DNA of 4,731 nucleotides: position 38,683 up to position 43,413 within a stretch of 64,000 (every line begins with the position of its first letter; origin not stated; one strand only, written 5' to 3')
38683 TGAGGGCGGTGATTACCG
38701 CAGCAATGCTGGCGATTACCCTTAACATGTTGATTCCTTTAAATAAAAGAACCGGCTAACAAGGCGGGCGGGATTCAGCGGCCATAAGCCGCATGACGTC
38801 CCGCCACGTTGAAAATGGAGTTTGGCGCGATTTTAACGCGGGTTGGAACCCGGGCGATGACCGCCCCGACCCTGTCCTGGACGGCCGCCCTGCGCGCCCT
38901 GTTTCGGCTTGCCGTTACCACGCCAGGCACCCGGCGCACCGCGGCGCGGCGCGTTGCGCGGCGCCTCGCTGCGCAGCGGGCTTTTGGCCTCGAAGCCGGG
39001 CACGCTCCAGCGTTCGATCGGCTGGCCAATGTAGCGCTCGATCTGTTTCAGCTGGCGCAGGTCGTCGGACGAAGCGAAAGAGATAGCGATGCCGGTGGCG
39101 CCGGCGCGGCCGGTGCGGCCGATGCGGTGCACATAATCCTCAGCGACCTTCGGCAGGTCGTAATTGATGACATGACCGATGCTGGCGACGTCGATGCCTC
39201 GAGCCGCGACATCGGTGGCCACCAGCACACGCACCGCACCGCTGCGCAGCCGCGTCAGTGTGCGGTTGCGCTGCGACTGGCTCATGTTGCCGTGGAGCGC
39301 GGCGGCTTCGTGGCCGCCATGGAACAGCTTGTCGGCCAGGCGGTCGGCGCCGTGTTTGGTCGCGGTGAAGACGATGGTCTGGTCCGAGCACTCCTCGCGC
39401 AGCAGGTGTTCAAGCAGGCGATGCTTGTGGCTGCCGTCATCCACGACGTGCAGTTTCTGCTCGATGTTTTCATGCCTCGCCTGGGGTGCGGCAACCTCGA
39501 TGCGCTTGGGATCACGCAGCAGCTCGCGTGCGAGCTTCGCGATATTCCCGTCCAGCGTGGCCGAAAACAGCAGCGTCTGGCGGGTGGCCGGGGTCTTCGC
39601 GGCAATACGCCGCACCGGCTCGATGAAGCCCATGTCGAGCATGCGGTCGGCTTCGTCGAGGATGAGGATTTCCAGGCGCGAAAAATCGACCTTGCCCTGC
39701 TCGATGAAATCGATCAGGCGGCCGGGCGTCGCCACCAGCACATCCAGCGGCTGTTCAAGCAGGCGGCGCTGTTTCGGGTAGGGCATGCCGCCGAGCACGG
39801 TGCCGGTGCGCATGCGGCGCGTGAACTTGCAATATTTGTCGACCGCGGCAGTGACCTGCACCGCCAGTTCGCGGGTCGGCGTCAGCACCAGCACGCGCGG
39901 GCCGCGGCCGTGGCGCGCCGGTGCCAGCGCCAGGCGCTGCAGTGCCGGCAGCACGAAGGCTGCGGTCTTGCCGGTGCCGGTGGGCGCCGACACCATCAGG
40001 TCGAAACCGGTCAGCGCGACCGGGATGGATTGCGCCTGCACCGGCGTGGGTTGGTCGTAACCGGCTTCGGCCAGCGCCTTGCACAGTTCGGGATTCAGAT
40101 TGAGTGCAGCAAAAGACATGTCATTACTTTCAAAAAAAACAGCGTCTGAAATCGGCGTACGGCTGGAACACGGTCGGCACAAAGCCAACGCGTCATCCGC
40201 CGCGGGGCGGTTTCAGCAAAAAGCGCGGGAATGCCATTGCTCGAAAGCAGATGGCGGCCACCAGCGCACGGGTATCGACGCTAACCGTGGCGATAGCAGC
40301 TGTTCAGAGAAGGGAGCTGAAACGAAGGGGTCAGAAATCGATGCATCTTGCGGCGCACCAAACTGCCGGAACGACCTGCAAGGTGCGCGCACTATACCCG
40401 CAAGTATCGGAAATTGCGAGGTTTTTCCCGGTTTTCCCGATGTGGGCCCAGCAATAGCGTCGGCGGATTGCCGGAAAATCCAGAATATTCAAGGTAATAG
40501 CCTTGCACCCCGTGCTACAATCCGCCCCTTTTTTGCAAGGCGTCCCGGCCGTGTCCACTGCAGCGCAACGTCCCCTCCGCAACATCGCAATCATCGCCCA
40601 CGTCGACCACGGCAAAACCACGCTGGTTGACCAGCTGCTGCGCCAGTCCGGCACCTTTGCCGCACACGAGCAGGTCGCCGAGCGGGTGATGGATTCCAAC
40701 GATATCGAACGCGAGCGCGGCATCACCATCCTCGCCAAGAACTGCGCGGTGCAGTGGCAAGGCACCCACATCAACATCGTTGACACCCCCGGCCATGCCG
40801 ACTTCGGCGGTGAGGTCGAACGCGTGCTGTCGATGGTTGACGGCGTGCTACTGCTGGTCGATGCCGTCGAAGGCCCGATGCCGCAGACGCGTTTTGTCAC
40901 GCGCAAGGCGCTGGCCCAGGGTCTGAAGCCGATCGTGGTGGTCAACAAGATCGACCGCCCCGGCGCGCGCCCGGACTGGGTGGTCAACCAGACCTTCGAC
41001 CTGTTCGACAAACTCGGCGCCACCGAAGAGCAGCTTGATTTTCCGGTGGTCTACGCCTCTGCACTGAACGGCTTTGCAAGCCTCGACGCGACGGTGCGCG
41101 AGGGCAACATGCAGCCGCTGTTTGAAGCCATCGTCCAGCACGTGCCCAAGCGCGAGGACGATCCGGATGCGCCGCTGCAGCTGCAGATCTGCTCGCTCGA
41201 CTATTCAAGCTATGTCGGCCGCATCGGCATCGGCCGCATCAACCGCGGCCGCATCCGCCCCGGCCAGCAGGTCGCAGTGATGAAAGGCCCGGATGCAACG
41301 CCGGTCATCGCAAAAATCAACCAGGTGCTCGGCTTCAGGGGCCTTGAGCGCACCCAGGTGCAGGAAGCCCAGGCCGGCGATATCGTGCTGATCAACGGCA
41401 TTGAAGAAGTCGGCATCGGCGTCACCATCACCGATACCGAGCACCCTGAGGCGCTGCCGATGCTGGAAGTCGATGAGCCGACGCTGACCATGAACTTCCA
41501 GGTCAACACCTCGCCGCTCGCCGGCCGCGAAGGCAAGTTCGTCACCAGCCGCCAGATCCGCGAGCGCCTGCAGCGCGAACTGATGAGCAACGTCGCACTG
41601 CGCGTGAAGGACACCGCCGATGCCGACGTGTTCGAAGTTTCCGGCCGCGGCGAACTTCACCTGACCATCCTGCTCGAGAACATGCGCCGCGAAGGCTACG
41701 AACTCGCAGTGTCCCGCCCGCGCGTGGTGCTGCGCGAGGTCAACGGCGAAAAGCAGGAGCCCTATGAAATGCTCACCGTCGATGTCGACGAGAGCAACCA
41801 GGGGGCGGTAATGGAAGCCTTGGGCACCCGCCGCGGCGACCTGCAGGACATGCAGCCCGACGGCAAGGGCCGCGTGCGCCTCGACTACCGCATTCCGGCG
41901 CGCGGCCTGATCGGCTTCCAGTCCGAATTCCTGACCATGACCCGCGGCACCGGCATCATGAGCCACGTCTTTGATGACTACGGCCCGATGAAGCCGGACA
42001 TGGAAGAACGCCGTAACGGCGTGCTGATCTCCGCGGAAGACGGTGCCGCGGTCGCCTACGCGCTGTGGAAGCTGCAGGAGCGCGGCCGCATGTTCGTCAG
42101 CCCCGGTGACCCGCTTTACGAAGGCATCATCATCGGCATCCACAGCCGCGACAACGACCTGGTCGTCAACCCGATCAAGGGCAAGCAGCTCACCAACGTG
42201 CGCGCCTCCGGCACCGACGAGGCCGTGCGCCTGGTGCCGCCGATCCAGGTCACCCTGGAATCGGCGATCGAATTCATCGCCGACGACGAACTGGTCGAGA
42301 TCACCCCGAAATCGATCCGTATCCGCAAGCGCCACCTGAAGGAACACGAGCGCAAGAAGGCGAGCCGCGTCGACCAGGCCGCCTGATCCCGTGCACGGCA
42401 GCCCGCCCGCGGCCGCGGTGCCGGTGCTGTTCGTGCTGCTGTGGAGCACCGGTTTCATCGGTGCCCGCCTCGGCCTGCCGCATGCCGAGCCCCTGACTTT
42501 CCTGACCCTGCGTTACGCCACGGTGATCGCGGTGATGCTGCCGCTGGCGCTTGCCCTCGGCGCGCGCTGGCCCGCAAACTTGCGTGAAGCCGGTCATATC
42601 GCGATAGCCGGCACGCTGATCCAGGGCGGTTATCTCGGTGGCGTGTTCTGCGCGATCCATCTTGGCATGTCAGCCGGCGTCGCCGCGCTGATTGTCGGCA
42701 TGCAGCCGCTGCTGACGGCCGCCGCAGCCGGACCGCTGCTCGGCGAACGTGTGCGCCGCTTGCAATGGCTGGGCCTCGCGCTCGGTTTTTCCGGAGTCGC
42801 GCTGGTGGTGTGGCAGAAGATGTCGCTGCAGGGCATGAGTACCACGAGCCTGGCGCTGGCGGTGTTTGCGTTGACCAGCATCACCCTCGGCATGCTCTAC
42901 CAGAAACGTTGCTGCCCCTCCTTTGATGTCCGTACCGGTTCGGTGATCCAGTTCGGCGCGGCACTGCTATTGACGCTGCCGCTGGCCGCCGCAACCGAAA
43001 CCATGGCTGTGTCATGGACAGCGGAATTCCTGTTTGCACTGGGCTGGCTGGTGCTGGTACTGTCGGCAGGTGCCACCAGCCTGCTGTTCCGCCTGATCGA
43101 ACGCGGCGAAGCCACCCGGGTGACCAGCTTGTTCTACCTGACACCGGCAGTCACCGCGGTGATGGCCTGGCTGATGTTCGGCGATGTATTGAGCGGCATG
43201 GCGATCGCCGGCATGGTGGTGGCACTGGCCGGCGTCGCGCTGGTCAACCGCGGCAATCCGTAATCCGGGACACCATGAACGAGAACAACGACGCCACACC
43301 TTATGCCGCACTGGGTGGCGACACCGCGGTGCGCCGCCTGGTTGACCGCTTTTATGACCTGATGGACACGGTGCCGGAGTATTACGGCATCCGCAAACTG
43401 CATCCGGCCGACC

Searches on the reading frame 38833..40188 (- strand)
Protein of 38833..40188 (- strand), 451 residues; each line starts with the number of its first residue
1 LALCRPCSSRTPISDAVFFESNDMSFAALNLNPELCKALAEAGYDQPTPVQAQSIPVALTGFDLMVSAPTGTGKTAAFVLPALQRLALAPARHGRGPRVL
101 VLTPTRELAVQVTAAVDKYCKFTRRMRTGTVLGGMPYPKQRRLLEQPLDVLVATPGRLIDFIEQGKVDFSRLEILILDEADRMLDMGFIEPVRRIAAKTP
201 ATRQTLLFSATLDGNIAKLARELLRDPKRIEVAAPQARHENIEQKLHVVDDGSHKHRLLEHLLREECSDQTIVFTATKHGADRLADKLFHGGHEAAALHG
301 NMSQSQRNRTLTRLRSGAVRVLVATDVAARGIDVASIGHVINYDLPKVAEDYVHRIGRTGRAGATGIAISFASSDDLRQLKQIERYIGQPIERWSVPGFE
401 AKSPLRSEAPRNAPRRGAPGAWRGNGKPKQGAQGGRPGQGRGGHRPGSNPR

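Call 101: search_protein_families(library=pfam, proteins=[window:38833-40188:-], max_evalue=0.00001)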
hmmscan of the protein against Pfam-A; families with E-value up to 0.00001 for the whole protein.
window:38833-40188:- (451 aa): 3 families
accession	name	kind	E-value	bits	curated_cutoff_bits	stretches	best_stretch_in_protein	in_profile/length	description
PF00270.35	DEAD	-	5.6e-48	163.3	26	1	48-218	1-166/167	DEAD/DEAH box helicase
PF00271.37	Helicase_C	-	3.3e-34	117.9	23.5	1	255-363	2-110/110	Helicase conserved C-terminal domain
PF04851.21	ResIII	-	1.1e-06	29.1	22.5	1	64-212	26-162/164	Type III restriction enzyme, res subunit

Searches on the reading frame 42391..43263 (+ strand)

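Call 101: search_protein_families(library=pfam, proteins=[window:42391-43263:+], max_evalue=0.00001)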
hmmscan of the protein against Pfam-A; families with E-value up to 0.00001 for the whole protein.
window:42391-43263:+ (290 aa): 1 family
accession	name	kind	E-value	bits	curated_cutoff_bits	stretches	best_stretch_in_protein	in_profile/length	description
PF00892.27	EamA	-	5.7e-25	88.6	28.2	2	12-140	8-134/135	EamA-like transporter family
